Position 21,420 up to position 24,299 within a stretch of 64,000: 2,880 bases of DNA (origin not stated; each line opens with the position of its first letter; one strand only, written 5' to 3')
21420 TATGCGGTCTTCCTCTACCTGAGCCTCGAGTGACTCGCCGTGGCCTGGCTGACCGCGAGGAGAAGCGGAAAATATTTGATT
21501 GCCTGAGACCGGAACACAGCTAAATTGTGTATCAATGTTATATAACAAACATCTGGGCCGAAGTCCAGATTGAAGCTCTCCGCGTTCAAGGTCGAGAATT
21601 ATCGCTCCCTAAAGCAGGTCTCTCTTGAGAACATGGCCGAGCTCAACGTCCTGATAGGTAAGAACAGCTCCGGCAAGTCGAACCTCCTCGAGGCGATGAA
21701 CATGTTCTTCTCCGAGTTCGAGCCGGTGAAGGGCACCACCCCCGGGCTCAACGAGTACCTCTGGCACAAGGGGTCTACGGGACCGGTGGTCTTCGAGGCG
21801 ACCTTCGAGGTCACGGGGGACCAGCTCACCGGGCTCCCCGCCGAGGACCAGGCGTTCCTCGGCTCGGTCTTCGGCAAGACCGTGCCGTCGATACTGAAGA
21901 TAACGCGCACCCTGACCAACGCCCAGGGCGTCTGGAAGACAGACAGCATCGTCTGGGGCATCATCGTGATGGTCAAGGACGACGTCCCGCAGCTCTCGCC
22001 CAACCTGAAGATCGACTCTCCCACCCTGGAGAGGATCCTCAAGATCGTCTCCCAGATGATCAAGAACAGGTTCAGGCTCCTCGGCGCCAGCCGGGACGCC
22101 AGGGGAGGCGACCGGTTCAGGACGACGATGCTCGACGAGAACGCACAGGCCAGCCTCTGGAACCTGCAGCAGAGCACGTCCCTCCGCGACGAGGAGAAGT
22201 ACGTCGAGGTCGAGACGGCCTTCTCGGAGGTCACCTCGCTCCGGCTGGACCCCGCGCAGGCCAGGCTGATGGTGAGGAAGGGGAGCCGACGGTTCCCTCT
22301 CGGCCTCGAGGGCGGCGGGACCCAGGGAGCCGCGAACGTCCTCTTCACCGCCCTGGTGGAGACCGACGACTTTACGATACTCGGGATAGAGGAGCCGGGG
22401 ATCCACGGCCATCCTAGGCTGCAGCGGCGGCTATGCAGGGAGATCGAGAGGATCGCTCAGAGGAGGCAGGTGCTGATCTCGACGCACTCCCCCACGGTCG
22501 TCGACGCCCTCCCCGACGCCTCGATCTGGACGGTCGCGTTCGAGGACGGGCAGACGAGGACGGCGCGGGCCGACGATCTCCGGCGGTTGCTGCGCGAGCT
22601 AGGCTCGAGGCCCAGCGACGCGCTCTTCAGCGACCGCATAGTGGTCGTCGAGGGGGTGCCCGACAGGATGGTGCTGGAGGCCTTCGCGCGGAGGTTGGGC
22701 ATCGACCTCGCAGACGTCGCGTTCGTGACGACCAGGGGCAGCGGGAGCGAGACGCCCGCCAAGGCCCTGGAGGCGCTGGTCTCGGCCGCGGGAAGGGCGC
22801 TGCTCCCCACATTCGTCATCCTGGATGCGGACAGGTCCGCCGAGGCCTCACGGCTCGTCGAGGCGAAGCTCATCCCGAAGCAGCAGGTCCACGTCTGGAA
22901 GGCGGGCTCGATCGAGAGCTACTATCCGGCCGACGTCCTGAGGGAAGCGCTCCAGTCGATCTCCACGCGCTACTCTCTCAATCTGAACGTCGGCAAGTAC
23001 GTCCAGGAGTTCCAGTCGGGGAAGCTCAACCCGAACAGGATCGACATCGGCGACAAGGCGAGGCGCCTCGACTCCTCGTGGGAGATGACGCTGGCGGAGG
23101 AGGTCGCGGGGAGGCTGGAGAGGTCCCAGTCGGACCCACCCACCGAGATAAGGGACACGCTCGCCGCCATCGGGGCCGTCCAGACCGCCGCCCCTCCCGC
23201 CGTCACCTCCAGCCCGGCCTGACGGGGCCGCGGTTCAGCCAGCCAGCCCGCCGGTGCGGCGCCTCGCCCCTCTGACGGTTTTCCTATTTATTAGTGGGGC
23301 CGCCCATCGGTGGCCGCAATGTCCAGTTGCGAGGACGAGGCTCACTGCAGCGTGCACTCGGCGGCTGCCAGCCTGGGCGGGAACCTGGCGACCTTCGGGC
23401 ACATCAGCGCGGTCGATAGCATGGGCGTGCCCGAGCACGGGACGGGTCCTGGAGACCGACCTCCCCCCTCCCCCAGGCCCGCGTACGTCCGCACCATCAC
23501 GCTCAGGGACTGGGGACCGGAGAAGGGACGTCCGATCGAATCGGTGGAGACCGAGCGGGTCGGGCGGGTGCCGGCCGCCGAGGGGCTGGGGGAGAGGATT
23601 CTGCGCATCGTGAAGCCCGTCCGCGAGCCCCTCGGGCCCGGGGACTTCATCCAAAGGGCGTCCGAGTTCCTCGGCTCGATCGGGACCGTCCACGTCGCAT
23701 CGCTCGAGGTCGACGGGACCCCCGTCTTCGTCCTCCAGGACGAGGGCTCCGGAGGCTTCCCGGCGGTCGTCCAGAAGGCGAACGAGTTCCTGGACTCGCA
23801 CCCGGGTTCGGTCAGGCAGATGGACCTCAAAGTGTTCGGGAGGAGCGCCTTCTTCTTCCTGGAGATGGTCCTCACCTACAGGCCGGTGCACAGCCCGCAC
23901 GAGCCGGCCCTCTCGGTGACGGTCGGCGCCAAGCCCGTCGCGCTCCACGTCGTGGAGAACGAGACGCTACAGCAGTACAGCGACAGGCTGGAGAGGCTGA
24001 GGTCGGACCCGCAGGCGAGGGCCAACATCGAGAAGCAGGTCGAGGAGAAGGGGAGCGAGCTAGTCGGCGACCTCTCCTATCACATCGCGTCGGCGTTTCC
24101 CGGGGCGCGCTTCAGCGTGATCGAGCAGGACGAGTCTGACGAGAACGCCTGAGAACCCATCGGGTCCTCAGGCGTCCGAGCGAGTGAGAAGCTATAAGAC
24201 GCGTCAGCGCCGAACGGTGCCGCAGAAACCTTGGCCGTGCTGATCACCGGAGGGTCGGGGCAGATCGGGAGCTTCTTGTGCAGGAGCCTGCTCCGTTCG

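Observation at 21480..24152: Candidate defence module: AT-rich island, OLD-family ABC-ATPase/TOPRIM nuclease, and an unknown 280-aa partner gene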

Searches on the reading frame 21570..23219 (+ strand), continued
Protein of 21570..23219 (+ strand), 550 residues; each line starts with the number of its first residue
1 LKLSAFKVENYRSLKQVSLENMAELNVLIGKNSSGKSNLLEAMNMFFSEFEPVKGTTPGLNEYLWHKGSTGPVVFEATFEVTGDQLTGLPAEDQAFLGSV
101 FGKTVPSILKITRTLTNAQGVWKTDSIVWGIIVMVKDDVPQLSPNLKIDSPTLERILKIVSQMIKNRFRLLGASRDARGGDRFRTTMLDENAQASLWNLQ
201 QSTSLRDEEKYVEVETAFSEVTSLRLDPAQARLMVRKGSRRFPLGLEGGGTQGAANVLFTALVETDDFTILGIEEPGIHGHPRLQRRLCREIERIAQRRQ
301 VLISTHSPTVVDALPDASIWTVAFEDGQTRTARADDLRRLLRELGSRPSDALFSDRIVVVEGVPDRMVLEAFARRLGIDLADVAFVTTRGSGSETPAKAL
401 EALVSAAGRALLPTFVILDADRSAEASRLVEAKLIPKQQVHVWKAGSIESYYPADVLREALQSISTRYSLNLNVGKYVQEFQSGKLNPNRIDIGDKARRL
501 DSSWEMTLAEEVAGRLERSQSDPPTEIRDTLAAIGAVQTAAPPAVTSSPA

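Call 82: find_encoding_contigs(protein=P0015, flank=6000, max_places=1)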
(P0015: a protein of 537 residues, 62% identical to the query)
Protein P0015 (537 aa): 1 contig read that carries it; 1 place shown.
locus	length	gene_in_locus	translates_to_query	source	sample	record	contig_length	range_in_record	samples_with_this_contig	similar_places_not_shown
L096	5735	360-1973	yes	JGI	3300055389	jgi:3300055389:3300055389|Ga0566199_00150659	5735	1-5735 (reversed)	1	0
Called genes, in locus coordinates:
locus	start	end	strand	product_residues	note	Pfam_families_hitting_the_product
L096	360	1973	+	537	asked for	PF02463:SMC_N (weak), PF13175:AAA_15, PF13304:AAA_21, PF13175:AAA_15, PF13304:AAA_21, PF20469:OLD-like_TOPRIM, PF11536:DUF3226 (weak)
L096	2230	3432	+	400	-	PF02746:MR_MLE_N, PF13378:MR_MLE_C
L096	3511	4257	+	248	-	PF04967:HTH_10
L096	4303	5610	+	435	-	PF00202:Aminotran_3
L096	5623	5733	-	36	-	?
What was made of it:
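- No helicase follows OLD within 3.7 kb in L096 (call 82).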

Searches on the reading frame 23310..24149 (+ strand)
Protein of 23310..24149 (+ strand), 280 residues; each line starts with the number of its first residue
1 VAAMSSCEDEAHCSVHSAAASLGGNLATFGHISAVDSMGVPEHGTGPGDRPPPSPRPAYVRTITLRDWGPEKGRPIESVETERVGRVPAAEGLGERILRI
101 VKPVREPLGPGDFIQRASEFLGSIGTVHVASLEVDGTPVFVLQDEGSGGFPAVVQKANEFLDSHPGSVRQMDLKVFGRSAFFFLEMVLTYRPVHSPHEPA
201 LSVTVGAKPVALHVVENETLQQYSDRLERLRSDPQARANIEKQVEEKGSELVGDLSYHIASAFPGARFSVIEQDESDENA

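Call 5: search_protein_families(library=pfam, proteins=[window:23310-24149:+], max_evalue=1)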
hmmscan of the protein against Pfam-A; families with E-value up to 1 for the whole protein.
window:23310-24149:+ (280 aa): 1 family
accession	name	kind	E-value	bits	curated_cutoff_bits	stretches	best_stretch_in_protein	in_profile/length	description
PF07978.19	NIPSNAP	-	0.01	16.4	22.3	1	203-246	41-84/102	NIPSNAP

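Call 6: search_protein_families(library=padloc, proteins=[window:23310-24149:+], max_evalue=1)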
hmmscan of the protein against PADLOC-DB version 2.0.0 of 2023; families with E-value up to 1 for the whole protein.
window:23310-24149:+ (280 aa): 0 families

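Call 9: find_homologous_proteins(query=window:23310-24149:+)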
Query window:23310-24149:+ (280 aa): 7 proteins with E <= 0.001 among 1580 candidates.
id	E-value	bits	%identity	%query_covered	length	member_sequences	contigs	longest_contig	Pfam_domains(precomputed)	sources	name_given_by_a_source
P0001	2.0e-180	616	100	99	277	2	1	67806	-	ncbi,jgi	ncbi:MAG: hypothetical protein ABSF83_00910 [Nitrososphaerales archaeon]|jgi:hypothetical protein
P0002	9.8e-147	506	83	99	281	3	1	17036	-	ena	-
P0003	1.2e-92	328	57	98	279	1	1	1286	-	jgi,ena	-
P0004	1.2e-92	328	58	98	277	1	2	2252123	-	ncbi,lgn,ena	-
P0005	6.7e-90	319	54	100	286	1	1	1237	-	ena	-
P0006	4.6e-80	287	49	97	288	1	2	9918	-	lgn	-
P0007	1.9e-71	259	51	79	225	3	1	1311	-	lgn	-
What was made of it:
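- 23319..24152 (+): Lineage-specific gene of unknown function (277 aa), independently transcribed and not part of an OLD system. It has a conserved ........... N-terminus, a disordered linker and an alpha/beta core of about 190 aa. 100% identical to NCBI ABSF83_00910, 277 aa (call 9).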

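Call 11: find_encoding_contigs(protein=P0004, flank=8000, max_places=3)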
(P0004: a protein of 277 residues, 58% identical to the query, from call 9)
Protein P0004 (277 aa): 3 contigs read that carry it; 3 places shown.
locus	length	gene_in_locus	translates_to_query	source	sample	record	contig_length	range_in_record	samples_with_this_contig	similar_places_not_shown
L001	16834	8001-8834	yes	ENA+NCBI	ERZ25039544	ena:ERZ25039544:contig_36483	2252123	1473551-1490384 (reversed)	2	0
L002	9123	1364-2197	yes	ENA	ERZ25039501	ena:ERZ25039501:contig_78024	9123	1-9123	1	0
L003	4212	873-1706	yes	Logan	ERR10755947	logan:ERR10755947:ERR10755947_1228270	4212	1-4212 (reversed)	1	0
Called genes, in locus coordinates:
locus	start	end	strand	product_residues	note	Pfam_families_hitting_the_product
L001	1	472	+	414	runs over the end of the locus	PF04519:Bactofilin (weak)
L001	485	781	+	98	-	PF14947:HTH_45 (weak)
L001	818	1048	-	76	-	PF01037:AsnC_trans_reg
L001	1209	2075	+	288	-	PF00296:Bac_luciferase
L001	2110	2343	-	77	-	-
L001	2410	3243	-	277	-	PF02900:LigB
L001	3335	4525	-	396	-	-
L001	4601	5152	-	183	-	PF00578:AhpC-TSA, PF08534:Redoxin, PF13905:Thioredoxin_8 (weak)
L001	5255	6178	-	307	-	PF00665:rve, PF13683:rve_3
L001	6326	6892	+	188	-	PF13302:Acetyltransf_3, PF00583:Acetyltransf_1, PF13673:Acetyltransf_10 (weak), PF13508:Acetyltransf_7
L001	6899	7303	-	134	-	PF03352:Adenine_glyco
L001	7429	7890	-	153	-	PF00903:Glyoxalase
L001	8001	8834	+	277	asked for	-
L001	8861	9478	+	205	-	PF08327:AHSA1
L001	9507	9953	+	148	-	-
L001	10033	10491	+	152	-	PF06094:GGACT (weak)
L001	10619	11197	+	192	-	-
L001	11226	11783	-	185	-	PF12724:Flavodoxin_5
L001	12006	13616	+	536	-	PF02463:SMC_N (weak), PF13175:AAA_15, PF13476:AAA_23 (weak), PF13304:AAA_21, PF13175:AAA_15, PF20469:OLD-like_TOPRIM (weak)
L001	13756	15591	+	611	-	PF00270:DEAD (weak), PF00271:Helicase_C (weak)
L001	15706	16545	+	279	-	PF06790:UPF0259, PF25231:DUF7847 (weak), PF13240:Zn_Ribbon_1 (weak)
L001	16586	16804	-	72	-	-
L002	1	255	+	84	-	?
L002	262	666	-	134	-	PF03352:Adenine_glyco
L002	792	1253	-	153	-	PF00903:Glyoxalase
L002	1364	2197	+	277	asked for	-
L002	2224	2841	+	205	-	PF08327:AHSA1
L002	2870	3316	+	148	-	-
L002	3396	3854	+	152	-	PF06094:GGACT (weak)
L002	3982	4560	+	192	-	-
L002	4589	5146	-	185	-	PF12724:Flavodoxin_5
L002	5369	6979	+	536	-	PF02463:SMC_N (weak), PF13175:AAA_15, PF13476:AAA_23 (weak), PF13304:AAA_21, PF13175:AAA_15, PF20469:OLD-like_TOPRIM (weak)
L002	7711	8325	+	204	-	PF00271:Helicase_C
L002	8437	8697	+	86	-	-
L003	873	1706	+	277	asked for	-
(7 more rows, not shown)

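Call 12: find_encoding_contigs(protein=P0006, flank=8000, max_places=3)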
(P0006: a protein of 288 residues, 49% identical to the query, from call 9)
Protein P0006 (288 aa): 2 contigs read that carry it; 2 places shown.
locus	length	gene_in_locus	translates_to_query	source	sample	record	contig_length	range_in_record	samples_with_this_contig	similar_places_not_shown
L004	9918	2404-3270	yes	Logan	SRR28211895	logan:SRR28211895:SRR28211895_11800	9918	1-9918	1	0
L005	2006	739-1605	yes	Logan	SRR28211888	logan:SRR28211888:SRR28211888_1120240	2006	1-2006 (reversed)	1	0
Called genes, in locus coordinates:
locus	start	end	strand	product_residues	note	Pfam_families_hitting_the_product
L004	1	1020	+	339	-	?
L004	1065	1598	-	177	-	PF00578:AhpC-TSA, PF08534:Redoxin, PF13905:Thioredoxin_8 (weak)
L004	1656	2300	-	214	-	PF13489:Methyltransf_23, PF08241:Methyltransf_11, PF08242:Methyltransf_12 (weak), PF13649:Methyltransf_25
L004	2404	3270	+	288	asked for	-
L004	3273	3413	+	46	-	-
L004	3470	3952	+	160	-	PF08327:AHSA1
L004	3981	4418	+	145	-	-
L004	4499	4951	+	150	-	PF06094:GGACT (weak), PF13772:AIG2_2 (faint)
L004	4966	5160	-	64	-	-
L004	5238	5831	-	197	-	-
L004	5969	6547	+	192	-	-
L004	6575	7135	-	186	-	PF12724:Flavodoxin_5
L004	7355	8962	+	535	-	PF02463:SMC_N (faint), PF13175:AAA_15, PF13304:AAA_21 (weak), PF13175:AAA_15 (weak), PF13304:AAA_21, PF20469:OLD-like_TOPRIM (weak)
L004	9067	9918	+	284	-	?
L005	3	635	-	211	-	?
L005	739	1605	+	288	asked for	-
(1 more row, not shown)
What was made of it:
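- Both homologs occur within about 4 kb of each other in L001 and L004 (calls 11, 12).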

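Call 13: find_encoding_contigs(protein=P0002, flank=8000, max_places=3)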
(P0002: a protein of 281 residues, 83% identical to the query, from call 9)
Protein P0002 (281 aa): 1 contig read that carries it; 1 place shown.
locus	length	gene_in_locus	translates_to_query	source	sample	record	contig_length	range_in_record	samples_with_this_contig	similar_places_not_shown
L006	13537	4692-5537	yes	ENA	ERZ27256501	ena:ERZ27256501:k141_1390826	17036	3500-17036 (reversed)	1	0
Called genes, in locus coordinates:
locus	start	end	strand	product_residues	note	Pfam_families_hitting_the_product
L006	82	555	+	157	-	-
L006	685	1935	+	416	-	PF00089:Trypsin, PF13365:Trypsin_2, PF13180:PDZ_2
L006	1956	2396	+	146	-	PF01022:HTH_5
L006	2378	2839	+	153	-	PF26119:DUF8036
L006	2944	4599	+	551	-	PF02463:SMC_N (weak), PF13175:AAA_15, PF13304:AAA_21 (weak), PF13175:AAA_15, PF13304:AAA_21, PF20469:OLD-like_TOPRIM (weak)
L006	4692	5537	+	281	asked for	-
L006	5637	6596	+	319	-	PF01073:3Beta_HSD, PF01370:Epimerase, PF02719:Polysacc_synt_2, PF04321:RmlD_sub_bind, PF07993:NAD_binding_4, PF08659:KR (weak), PF13460:NAD_binding_10, PF16363:GDP_Man_Dehyd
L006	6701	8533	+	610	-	PF00271:Helicase_C (weak)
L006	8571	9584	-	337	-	PF00850:Hist_deacetyl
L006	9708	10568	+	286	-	PF13240:Zn_Ribbon_1 (weak)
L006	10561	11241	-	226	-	PF00753:Lactamase_B, PF14597:Lactamase_B_5 (faint), PF19583:ODP (weak)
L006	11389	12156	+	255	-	PF00106:adh_short, PF08659:KR, PF13561:adh_short_C2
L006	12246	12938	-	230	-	-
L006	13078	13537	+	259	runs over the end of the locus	PF13489:Methyltransf_23, PF01209:Ubie_methyltran, PF08241:Methyltransf_11, PF08242:Methyltransf_12, PF13649:Methyltransf_25, PF13847:Methyltransf_31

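Call 29: predict_structure(alignment_id=A1)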
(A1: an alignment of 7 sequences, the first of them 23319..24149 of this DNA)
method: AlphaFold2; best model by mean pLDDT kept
length: 277 residues; sequences in the alignment: 7
mean_pLDDT: 64.7   pTM: 0.61
mean pLDDT of the five models: 64.7, 63.7, 63.1, 58.5, 46.3
residues with pLDDT >= 90: 14; 70-90: 136; 50-70: 48; < 50: 79
segments of 3 or more residues with pLDDT < 50: 1-54, 68-71, 76-86, 271-277
pLDDT, mean of each block of 10 residues (from residue 1): 36 32 26 24 33 50 51 46 50 73 85 85 82 85 65 89 86 79 87 79 69 70 80 80 77 80 65 37
secondary structure, 60 per line:
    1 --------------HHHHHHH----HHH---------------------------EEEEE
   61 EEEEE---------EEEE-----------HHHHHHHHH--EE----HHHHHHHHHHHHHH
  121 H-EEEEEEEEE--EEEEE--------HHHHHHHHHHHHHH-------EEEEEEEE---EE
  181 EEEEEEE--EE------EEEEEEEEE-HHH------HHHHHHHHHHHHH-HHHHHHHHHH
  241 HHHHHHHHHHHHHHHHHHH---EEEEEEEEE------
elements in order: H15-21 E56-65 E75-78 H90-98 H107-121 E123-131 E134-138 H147-160 E168-175 E179-187 E198-206 H217-229 H231-259 E263-271
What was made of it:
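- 23319..24152 (+): AF2 model pLDDT 65, core about 80 (call 29).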

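Call 30: search_protein_representatives(alignment_id=A1)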
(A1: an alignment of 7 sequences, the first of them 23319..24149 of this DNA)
Query: 7 sequences, 279 profile positions. Proteins with E-value up to 0.001 (for the whole library): 24; up to 1e-10: 13; up to 1e-30: 3. The best 24 are listed.
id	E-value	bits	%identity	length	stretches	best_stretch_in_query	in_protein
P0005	3.5e-140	482.6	-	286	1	1-278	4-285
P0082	2.3e-59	217.5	-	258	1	76-275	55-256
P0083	2.0e-50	188.1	-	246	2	86-278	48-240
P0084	7.0e-26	107.7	-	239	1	89-266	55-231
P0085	4.4e-25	105.1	-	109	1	176-276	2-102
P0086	3.0e-24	102.3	-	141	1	145-245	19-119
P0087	7.6e-22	94.4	-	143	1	14-114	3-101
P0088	3.6e-20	88.9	-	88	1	193-278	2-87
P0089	1.7e-14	70.3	-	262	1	102-271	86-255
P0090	3.0e-14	69.5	-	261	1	72-271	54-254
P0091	3.6e-14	69.3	-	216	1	87-271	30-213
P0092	5.3e-13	65.4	-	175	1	105-272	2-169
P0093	3.4e-12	62.7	-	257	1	83-271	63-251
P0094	1.1e-10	57.8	-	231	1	86-271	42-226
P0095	2.4e-09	53.4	-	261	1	86-270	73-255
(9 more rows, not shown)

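Call 32: search_protein_families(library=ncbifam, proteins=[window:23319-24149:+], max_evalue=0.01)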
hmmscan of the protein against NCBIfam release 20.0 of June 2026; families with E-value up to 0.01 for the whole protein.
window:23319-24149:+ (277 aa): 0 families

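Call 38: fold_search(model_id=the predicted structure, library=viral)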
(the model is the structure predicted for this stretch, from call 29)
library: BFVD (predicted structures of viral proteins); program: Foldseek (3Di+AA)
matches with E <= 10: 414; with E <= 0.001: 0
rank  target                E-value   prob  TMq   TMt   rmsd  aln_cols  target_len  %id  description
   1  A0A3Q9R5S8            1.6e-02  0.11  0.10  0.14  16.6       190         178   10  (no name in the UniProt tables at hand)
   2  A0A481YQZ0            2.9e-02  0.33  0.19  0.23  16.1       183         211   11  Uncharacterized protein [Marseillevirus LCMAC101]
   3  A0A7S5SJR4            4.7e-02  0.18  0.14  0.19  21.4       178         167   14  (no name in the UniProt tables at hand)
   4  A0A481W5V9            6.6e-02  0.14  0.15  0.19  10.2       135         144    7  Heparinase [Fusobacterium phage Fnu1]
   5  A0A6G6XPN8            8.8e-02  0.23  0.19  0.11  24.0       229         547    6  (no name in the UniProt tables at hand)
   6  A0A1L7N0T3            9.3e-02  0.15  0.13  0.12  14.7       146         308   11  Uncharacterized protein [Ralstonia phage RP12]
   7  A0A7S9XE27            9.8e-02  0.33  0.21  0.10  15.0       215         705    6  Uncharacterized protein [Virus NIOZ-UU159]
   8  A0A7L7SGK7            9.8e-02  0.20  0.14  0.17  15.4       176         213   10  (no name in the UniProt tables at hand)
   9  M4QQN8                1.0e-01  0.30  0.21  0.17  17.1       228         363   10  (no name in the UniProt tables at hand)
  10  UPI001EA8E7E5         1.2e-01  0.20  0.18  0.12  15.1       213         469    9  (no name look-up for this kind of identifier)
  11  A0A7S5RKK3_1          1.2e-01  0.09  0.14  0.07  14.8       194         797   13  (no name in the UniProt tables at hand)
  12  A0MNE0                2.1e-01  0.06  0.11  0.16  16.6       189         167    7  (no name in the UniProt tables at hand)
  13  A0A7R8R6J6            2.3e-01  0.06  0.12  0.17  19.8       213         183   12  Uncharacterized protein [Klebsiella phage vB_KvM-Eowyn]
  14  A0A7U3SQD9            2.5e-01  0.07  0.13  0.07  11.4       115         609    9  (no name in the UniProt tables at hand)
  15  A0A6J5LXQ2            2.5e-01  0.05  0.12  0.17  21.9       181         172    9  Uncharacterized protein [uncultured Caudovirales phage]
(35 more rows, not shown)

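Call 80: search_protein_families(library=pfam, alignment_id=A5, max_evalue=1)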
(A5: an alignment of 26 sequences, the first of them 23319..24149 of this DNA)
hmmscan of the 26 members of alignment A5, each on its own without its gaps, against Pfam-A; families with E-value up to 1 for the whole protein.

A. member 1, window:23319-24149:+ (277 aa): 1 family
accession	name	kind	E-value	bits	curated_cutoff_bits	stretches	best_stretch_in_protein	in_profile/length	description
PF07978.19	NIPSNAP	-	0.01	16.4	22.3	1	200-243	41-84/102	NIPSNAP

B. families by the number of members that match (of 26 scanned): 25 families
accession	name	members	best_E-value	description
PF10250.15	O-FucT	2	0.015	GDP-fucose protein O-fucosyltransferase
PF23923.1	DUF7262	1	0.0044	Family of unknown function (DUF7262)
PF07978.19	NIPSNAP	1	0.01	NIPSNAP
PF07067.16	DUF1340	1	0.021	Protein of unknown function (DUF1340)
PF09026.15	CENP-B_dimeris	1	0.026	Centromere protein B dimerisation domain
PF23362.1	DHX37_C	1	0.037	DEAH helicase DHX37 C-terminal domain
PF25181.1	Phage_Bbp19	1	0.04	Bbp19-like phage protein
PF07386.16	DUF1499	1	0.054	Protein of unknown function (DUF1499)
PF21395.2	Arc_capsid_dom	1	0.056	Activity-regulated cytoskeleton-associated protein, capsid domain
PF07743.18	HSCB_C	1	0.057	HSCB C-terminal oligomerisation domain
PF08267.18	Meth_synt_1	1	0.059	Cobalamin-independent synthase, N-terminal domain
PF13320.12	GH123_cat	1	0.081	Glycoside hydrolase 123, catalytic domain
PF18274.6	V_ATPase_prox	1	0.11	Vacuolar ATPase Subunit I N-terminal proximal lobe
PF05221.23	AdoHcyase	1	0.11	S-adenosyl-L-homocysteine hydrolase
PF10461.14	Peptidase_S68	1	0.11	Peptidase S68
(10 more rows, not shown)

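Call 81: search_solved_structures(query=A5, max_evalue=10)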
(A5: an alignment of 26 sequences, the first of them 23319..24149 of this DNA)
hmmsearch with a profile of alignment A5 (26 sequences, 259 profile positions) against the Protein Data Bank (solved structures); distinct sequences matched with E-value up to 10: 7.
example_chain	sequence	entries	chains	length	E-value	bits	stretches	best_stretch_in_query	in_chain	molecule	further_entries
2owy_A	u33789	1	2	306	0.43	13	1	16-100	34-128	Recombination-associated protein rdgC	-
8ojz_A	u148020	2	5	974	1.1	11.6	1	195-249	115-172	Phosphoenolpyruvate carboxylase 1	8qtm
8oj9_A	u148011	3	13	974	1.1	11.6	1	195-249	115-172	Phosphoenolpyruvate carboxylase 1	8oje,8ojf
8cj5_A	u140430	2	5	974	1.1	11.6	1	195-249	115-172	Phosphoenolpyruvate carboxylase 1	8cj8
8ojq_A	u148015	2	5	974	1.1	11.6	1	195-249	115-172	Phosphoenolpyruvate carboxylase 1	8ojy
8qx1_A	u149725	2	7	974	1.1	11.6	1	195-249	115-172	Phosphoenolpyruvate carboxylase 1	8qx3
5fdn_A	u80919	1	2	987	1.1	11.6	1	196-249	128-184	Phosphoenolpyruvate carboxylase 3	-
